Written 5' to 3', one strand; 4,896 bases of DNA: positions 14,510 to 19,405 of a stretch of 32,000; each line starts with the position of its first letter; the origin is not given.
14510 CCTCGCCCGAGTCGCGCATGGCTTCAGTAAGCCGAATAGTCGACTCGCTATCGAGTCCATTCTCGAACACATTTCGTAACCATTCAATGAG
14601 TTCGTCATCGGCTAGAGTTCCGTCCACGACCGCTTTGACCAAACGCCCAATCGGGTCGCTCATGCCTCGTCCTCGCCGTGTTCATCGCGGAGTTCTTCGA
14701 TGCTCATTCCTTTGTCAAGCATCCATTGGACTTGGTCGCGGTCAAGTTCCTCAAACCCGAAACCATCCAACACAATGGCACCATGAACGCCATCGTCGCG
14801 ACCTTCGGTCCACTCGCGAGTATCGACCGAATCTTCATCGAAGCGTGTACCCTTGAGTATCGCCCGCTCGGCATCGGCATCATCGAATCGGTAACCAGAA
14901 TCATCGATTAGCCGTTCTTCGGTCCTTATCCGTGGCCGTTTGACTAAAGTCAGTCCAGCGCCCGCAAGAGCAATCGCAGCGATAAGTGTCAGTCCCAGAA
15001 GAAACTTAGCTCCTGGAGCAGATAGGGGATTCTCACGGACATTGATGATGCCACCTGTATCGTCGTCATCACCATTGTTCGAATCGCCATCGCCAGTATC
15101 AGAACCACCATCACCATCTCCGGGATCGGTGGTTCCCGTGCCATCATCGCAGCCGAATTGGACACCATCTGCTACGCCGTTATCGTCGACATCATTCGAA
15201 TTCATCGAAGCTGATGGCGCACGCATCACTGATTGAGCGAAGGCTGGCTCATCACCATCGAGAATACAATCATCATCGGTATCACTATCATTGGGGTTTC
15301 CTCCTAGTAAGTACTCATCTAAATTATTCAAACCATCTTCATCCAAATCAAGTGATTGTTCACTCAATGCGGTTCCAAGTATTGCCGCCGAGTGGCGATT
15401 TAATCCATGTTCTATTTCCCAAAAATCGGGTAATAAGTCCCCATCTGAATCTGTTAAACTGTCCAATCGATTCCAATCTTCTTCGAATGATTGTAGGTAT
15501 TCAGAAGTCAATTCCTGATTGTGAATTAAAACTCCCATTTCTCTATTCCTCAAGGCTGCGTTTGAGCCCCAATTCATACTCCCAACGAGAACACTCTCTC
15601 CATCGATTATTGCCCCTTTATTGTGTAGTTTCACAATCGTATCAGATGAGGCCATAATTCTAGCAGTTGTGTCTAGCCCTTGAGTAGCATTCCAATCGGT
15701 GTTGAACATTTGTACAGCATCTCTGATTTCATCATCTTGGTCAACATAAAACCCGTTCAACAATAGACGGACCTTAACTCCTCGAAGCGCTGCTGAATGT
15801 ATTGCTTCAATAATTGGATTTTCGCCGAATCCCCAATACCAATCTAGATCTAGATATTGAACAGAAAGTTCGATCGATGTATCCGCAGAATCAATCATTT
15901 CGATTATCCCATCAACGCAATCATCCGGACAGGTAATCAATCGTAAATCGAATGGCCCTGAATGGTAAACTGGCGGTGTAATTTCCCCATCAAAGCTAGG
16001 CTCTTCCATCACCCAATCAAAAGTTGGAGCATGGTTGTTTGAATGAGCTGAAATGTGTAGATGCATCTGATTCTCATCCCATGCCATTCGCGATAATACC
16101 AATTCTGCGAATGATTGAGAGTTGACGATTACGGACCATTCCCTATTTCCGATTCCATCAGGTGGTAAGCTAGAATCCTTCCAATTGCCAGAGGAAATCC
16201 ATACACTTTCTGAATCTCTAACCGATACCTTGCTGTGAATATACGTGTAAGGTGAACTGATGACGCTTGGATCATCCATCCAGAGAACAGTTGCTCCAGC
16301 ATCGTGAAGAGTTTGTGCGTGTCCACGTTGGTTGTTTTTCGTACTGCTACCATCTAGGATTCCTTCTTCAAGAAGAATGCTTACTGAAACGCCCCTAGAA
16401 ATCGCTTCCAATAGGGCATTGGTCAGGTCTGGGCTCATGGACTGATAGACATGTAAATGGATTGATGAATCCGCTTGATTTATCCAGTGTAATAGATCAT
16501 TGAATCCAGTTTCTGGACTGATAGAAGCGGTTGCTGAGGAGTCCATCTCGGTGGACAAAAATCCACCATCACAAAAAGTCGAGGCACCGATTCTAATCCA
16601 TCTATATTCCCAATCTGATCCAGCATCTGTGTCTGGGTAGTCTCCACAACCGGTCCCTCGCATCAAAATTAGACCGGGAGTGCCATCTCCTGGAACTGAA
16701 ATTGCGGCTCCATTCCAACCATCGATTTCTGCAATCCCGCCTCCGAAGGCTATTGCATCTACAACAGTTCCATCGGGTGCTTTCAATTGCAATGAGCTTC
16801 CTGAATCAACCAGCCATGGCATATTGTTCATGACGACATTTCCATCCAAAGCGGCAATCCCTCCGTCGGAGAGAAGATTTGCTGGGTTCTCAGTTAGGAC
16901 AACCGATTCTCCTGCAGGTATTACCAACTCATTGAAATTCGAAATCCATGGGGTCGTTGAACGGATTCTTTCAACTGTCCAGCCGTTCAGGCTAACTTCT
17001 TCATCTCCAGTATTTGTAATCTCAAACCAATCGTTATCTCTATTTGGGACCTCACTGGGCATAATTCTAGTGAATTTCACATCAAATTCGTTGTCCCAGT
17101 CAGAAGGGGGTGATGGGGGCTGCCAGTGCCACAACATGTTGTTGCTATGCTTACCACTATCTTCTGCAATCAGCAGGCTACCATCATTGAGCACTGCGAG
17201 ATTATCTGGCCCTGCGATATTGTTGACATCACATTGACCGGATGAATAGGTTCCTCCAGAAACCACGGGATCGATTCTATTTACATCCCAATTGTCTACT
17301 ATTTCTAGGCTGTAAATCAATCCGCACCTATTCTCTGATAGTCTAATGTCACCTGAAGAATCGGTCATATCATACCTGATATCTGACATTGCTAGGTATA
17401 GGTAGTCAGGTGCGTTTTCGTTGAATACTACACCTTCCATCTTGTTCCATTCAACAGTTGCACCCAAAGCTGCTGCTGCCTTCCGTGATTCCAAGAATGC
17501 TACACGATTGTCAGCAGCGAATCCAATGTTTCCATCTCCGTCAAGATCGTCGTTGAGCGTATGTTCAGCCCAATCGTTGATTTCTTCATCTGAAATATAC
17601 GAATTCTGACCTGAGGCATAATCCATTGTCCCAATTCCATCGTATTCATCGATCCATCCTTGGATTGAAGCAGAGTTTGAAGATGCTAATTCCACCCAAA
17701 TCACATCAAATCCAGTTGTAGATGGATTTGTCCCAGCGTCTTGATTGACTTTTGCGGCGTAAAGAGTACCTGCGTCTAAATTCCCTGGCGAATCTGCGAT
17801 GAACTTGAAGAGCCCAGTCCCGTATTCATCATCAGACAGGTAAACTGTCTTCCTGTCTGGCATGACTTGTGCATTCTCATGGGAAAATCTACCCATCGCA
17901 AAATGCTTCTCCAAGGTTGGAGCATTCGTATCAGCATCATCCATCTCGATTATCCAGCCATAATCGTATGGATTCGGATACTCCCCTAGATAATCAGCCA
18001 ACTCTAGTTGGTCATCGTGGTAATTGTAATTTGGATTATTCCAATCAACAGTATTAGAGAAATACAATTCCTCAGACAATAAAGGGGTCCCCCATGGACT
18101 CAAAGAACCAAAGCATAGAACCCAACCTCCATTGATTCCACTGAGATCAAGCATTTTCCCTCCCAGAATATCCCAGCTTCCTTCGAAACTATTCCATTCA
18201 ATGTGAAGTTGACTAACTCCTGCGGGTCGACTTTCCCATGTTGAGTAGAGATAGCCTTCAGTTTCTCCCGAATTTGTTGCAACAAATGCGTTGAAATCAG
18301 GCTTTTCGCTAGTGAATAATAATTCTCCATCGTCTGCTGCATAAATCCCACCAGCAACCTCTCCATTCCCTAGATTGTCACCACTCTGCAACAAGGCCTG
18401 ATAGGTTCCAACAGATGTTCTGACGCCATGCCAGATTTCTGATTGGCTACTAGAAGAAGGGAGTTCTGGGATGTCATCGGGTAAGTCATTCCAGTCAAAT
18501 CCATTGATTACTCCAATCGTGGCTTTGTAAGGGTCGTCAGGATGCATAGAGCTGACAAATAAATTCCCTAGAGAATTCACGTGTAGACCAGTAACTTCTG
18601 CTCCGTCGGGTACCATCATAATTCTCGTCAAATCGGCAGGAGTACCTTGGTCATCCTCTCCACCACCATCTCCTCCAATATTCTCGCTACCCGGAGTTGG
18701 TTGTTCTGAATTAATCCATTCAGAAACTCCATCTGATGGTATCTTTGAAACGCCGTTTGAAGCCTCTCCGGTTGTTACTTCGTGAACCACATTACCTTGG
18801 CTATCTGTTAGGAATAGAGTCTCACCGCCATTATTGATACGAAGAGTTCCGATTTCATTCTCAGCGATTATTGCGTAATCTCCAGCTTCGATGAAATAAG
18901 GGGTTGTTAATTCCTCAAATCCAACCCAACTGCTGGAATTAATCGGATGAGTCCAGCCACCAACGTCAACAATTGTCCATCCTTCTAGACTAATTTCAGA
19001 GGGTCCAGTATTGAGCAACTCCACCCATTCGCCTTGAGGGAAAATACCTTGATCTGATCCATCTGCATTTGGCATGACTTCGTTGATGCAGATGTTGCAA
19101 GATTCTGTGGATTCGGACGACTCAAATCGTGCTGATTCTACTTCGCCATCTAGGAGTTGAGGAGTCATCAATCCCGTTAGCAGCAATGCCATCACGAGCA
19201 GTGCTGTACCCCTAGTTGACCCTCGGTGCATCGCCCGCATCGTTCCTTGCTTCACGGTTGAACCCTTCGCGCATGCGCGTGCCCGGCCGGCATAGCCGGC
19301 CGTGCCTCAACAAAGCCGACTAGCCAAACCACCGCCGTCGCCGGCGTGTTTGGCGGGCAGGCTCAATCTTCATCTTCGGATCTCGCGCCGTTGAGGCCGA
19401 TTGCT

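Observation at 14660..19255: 1531-aa ecto-enzyme fusing two lamin-tail domains, a PhoX-like phosphatase and a double-HKD PLD module on one membrane-anchored polypeptide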

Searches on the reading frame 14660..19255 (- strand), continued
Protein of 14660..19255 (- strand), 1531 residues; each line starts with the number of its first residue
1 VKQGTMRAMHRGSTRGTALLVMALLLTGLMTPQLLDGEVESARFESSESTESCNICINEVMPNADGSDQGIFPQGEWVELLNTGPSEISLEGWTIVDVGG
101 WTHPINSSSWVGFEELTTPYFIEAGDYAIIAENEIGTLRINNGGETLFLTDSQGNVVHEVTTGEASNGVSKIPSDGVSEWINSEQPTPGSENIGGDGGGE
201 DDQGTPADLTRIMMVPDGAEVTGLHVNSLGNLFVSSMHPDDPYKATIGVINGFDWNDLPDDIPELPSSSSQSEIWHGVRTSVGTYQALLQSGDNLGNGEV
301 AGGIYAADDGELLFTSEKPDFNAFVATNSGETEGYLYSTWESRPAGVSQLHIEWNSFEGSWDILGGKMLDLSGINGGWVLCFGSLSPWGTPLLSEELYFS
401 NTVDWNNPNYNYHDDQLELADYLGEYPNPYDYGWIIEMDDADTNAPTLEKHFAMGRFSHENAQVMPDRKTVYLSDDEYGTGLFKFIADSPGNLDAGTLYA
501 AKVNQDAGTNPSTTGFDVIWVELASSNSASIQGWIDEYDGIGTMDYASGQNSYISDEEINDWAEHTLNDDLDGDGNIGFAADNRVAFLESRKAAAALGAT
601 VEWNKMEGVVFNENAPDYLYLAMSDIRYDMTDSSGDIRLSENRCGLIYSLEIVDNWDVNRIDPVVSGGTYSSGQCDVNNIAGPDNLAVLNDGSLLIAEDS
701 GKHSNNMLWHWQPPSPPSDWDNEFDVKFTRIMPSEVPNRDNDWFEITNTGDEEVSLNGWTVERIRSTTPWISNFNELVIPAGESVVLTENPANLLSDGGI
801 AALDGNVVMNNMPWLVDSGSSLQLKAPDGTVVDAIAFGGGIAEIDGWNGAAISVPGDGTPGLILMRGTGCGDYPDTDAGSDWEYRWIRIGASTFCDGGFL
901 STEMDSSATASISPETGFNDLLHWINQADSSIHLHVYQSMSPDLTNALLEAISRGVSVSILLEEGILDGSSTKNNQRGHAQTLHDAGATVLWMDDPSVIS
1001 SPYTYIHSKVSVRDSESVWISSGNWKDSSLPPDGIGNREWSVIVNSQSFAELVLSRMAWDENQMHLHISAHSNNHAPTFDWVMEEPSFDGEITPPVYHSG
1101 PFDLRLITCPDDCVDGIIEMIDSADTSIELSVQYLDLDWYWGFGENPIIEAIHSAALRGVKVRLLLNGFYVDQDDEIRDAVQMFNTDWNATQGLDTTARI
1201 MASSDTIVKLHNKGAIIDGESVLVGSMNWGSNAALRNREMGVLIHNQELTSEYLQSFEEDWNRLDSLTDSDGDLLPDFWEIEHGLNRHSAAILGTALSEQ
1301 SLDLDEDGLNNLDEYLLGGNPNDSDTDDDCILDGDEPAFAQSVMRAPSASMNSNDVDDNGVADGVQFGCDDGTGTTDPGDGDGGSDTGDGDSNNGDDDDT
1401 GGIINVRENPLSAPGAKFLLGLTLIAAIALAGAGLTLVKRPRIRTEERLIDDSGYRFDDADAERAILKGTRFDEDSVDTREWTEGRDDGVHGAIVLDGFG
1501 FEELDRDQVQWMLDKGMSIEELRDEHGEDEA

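Call 77: list_cluster_members(proteins=[window:14663-19255:-, P0001, P0121, P0018])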
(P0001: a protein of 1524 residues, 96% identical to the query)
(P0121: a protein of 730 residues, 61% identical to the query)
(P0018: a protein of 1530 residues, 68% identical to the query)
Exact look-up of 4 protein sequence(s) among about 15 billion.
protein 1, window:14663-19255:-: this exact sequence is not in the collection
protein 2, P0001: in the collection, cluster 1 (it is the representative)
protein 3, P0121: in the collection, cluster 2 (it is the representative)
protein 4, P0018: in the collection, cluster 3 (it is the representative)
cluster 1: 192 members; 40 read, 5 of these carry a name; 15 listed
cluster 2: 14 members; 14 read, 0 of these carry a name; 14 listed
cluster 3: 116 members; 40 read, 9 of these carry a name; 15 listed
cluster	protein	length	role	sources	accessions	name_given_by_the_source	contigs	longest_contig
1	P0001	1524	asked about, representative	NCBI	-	-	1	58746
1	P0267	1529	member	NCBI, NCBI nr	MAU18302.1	MAG: hypothetical protein CMA24_02475 [Euryarchaeota archaeon] | hypothetical protein [Euryarchaeota archaeon]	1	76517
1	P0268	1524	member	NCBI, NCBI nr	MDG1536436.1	MAG: phospholipase D-like domain-containing protein [Candidatus Thalassarchaeaceae ... | phospholipase D-like domain-containing protein [Candidatus Thalassarchaeaceae archaeon]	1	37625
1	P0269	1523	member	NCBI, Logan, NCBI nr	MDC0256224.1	phospholipase D-like domain-containing protein [Candidatus Poseidoniales archaeon]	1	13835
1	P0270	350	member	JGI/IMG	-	hypothetical protein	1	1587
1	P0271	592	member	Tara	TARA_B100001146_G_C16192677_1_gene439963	strand:+ start:184 stop:1962 length:1779 start_codon:yes stop_codon:yes gene_type:complete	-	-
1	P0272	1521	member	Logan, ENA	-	-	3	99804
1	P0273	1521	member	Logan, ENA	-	-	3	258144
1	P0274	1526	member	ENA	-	-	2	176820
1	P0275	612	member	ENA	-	-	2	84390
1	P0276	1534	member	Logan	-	-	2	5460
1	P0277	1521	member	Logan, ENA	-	-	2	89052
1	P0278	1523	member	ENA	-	-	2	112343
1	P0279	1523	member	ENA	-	-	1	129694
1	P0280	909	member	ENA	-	-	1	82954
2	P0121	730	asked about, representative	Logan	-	-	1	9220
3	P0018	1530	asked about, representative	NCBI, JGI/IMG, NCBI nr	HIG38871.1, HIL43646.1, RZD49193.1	MAG TPA: DUF839 domain-containing protein [Candidatus Poseidoniales archaeon] | MAG: hypothetical protein CXT65_06215 [Euryarchaeota archaeon]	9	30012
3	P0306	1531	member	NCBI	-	-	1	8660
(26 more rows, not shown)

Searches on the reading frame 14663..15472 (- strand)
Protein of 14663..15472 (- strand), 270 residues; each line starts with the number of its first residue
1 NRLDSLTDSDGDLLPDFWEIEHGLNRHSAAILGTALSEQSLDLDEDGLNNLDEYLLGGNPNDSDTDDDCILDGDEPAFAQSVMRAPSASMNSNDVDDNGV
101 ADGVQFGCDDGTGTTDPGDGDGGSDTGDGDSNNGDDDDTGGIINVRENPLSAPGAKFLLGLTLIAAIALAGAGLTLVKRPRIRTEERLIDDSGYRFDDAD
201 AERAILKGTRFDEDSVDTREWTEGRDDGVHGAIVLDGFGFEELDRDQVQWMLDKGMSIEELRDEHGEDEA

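Call 57: search_protein_families(library=pfam, proteins=[window:14663-15472:-], max_evalue=10)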
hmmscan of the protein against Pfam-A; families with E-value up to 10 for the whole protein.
window:14663-15472:- (270 aa): 0 families

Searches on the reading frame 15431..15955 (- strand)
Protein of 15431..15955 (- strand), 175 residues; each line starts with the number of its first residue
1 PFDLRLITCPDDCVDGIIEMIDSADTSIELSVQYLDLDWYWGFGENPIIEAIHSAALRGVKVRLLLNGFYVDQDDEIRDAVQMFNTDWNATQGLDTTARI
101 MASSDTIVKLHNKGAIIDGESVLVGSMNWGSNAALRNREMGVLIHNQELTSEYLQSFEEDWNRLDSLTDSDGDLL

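Call 64: search_protein_families(library=pfam, proteins=[window:15431-15955:-], max_evalue=0.01)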
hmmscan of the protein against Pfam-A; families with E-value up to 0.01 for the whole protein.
window:15431-15955:- (175 aa): 2 families
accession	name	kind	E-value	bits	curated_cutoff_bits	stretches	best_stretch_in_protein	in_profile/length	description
PF13091.12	PLDc_2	-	1.3e-24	87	27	1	17-161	1-132/132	PLD-like domain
PF00614.28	PLDc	-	0.0012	19.2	21.9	1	110-132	5-27/28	Phospholipase D Active site motif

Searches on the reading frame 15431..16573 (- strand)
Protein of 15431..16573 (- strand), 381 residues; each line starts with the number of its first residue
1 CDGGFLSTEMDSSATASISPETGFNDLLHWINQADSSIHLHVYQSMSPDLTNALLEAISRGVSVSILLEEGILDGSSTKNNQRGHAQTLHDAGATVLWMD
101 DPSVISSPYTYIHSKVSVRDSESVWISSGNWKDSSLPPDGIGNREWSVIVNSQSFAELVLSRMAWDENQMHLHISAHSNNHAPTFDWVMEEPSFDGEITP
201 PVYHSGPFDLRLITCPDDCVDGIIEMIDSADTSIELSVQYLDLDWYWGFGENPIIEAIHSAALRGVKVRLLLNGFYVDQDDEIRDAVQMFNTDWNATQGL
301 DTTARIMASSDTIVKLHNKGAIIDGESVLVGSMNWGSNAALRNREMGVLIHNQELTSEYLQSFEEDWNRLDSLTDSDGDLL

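Call 65: search_protein_families(library=padloc, proteins=[window:15431-16573:-], max_evalue=0.001)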
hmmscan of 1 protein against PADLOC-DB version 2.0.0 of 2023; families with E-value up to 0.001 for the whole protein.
window:15431-16573:- (381 aa): 22 families
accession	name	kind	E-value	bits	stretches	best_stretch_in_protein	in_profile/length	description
PDLC02614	DrmC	-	1.4e-22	78.1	2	224-356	27-141/153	DrmC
PDLC02606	DrmC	-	3.1e-20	70.7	2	17-136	29-147/182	DrmC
PDLC02585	DrmC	-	1e-19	69.1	2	27-134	110-216/253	DrmC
PDLC02588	DrmC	-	2.7e-19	67.8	2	27-135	109-216/256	DrmC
PDLC02607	DrmC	-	2.1e-16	58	2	245-358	130-245/265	DrmC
PDLC02602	DrmC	-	2e-15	54.7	2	253-354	133-236/381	DrmC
PDLC02597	DrmC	-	9.3e-15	53.1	2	253-362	124-230/242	DrmC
PDLC02595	DrmC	-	1.5e-14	52.3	1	250-353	143-246/269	DrmC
PDLC02605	DrmC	-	2.6e-13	48.2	2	38-163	131-256/270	DrmC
PDLC03922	MkoB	-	4.4e-13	47.4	1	216-363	309-442/610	-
PDLC02612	DrmC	-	2.6e-12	44.8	2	28-135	98-197/235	DrmC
PDLC02589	DrmC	-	6.9e-12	43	1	256-359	141-246/264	DrmC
PDLC02587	DrmC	-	2.5e-10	37.8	1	309-365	198-254/267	DrmC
PDLC03924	MkoC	-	3.7e-09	33.3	1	251-359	1022-1125/1136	-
PDLC02609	DrmC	-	3.1e-08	31.9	1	302-358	168-224/241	DrmC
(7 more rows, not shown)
